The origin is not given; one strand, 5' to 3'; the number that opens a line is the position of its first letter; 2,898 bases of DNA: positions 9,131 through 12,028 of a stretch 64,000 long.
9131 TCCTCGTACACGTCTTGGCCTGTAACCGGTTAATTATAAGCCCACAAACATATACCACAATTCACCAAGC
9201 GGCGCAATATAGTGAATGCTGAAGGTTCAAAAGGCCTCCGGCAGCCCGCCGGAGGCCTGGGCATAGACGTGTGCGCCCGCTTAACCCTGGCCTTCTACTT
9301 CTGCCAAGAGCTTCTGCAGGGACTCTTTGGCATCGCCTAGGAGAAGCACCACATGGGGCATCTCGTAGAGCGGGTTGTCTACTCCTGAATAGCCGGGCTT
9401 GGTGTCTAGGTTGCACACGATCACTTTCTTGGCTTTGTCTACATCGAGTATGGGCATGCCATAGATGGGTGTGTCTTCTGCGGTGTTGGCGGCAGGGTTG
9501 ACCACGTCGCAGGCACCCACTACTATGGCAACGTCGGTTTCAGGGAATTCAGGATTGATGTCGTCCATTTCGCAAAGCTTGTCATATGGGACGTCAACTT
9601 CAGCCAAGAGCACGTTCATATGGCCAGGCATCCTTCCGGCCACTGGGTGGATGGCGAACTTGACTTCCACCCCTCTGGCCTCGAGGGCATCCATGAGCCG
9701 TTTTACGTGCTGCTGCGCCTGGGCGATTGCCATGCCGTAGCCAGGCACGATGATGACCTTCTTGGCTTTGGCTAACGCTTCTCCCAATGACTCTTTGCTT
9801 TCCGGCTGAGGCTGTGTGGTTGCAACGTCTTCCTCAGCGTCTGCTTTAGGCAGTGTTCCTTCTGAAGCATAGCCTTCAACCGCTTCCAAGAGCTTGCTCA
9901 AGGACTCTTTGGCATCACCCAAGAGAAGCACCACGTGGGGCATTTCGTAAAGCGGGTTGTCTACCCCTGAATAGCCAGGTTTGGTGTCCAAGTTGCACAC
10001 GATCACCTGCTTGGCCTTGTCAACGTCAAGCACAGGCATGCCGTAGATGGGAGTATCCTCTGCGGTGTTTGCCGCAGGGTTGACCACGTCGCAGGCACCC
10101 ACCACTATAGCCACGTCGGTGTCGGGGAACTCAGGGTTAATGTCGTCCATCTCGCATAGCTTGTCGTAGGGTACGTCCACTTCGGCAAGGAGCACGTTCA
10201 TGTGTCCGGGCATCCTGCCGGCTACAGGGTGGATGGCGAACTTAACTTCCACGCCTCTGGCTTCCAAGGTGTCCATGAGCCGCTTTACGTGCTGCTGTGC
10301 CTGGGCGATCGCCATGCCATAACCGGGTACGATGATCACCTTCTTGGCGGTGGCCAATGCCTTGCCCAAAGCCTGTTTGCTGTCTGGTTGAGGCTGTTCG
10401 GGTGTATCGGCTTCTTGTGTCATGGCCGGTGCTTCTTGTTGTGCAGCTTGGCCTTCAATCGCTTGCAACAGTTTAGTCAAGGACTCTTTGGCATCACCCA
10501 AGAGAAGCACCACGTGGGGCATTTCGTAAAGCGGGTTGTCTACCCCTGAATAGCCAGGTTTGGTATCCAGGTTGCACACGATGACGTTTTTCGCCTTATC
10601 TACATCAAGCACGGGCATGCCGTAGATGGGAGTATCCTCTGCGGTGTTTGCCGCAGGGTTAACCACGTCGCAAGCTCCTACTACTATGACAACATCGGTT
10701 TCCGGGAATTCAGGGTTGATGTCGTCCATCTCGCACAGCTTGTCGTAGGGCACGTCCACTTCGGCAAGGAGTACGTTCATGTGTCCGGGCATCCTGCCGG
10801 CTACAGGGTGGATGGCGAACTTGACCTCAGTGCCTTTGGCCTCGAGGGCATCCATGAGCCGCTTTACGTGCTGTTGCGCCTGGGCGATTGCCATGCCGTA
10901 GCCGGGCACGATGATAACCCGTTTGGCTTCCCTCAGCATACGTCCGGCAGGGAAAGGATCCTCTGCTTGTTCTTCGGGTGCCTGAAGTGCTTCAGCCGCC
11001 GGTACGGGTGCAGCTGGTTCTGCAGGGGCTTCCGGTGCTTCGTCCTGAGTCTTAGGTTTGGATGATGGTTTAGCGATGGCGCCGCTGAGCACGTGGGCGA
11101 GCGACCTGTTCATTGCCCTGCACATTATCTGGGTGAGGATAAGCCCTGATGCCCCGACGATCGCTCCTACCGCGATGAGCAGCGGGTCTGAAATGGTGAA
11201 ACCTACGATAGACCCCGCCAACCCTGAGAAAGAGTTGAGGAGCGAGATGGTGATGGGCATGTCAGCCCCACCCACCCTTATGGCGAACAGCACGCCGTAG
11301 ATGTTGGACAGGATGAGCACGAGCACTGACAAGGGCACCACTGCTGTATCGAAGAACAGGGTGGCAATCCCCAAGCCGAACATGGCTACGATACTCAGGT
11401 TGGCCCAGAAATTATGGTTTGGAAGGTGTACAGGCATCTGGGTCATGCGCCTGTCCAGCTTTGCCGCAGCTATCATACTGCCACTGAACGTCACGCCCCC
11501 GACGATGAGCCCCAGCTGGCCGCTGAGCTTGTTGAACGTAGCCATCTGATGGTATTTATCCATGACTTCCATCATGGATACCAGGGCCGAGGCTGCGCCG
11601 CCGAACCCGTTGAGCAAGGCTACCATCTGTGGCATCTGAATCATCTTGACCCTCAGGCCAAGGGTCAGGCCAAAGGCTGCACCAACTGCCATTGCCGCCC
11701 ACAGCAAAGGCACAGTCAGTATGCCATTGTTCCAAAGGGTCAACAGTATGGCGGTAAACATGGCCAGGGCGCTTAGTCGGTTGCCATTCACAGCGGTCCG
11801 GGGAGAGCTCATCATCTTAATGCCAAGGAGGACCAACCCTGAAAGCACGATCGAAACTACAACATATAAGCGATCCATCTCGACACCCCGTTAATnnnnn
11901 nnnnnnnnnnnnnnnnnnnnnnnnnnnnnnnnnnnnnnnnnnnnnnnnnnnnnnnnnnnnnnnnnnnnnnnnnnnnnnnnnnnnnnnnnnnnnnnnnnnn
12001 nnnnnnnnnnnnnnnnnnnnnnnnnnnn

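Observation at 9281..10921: PntB with a tandem triplication of the NADP(H)-binding dIII domain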

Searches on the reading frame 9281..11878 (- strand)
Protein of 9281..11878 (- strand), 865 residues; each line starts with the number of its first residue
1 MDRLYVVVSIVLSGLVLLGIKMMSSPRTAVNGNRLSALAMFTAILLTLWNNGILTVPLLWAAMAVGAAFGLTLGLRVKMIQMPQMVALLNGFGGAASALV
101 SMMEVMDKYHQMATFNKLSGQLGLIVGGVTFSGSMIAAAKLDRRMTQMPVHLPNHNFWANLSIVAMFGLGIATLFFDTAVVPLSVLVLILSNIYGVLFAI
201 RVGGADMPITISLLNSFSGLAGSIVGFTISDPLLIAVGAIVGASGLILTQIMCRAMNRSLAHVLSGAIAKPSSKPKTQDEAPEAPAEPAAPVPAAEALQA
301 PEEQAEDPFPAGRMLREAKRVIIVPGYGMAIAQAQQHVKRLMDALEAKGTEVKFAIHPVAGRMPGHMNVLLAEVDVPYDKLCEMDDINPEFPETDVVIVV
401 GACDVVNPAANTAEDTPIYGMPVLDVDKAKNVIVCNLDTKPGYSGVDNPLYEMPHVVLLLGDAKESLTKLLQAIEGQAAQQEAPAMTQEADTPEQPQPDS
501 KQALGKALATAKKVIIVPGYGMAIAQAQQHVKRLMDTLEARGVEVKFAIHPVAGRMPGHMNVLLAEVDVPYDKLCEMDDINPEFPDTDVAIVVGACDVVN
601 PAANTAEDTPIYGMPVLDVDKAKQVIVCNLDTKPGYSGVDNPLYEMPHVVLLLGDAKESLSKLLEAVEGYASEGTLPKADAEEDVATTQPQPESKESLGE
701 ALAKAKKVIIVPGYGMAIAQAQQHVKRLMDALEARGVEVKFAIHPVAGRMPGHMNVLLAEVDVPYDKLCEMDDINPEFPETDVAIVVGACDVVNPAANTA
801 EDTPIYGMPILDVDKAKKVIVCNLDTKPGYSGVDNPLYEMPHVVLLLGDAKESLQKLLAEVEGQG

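Call 4: search_protein_families(library=pfam, proteins=[window:9281-11878:-], max_evalue=0.01)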
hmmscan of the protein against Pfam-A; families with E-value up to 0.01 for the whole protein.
window:9281-11878:- (865 aa): 9 families
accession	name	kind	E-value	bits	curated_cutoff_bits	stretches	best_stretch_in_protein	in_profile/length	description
PF02233.22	PNTB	-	0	1115.7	31.7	3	8-472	4-455/456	NAD(P) transhydrogenase beta subunit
PF00205.28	TPP_enzyme_M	-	1.3e-10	41.5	30.4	0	313-352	6-45/137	Thiamine pyrophosphate enzyme, central domain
PF16822.11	ALGX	-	6.1e-05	23.3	26.5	0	717-750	24-57/268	SGNH hydrolase-like domain, acetyltransferase AlgX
PF02514.21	CobN-Mg_chel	-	0.00012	20.5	24.5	0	286-359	38-111/1090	CobN/Magnesium Chelatase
PF15725.10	RCDG1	-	0.00071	20.4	27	0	455-484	51-80/83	Renal cancer differentiation gene 1 protein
PF16317.11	Glyco_hydro_99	-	0.001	18.7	33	0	322-373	88-138/341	Glycosyl hydrolase family 99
PF16700.10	SNCAIP_SNCA_bd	-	0.003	17.8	27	0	335-350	29-44/46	Synphilin-1 alpha-Synuclein-binding domain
PF08886.16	GshA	-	0.0063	15.6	25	0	501-549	67-115/402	Glutamate-cysteine ligase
PF03646.20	FlaG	-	0.007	16.9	23.8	0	333-363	33-63/101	FlaG protein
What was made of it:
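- On PntB, beta subunit of proton-translocating NAD(P) transhydrogenase (PF02233 / NF006974): Pfam PNTB best stretch aa 8-472 against profile positions 4-455 of 456 (call 4).
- Checked: Pfam PF02233 (PNTB) matches in 3 stretches, 1115.7 bits (call 4).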
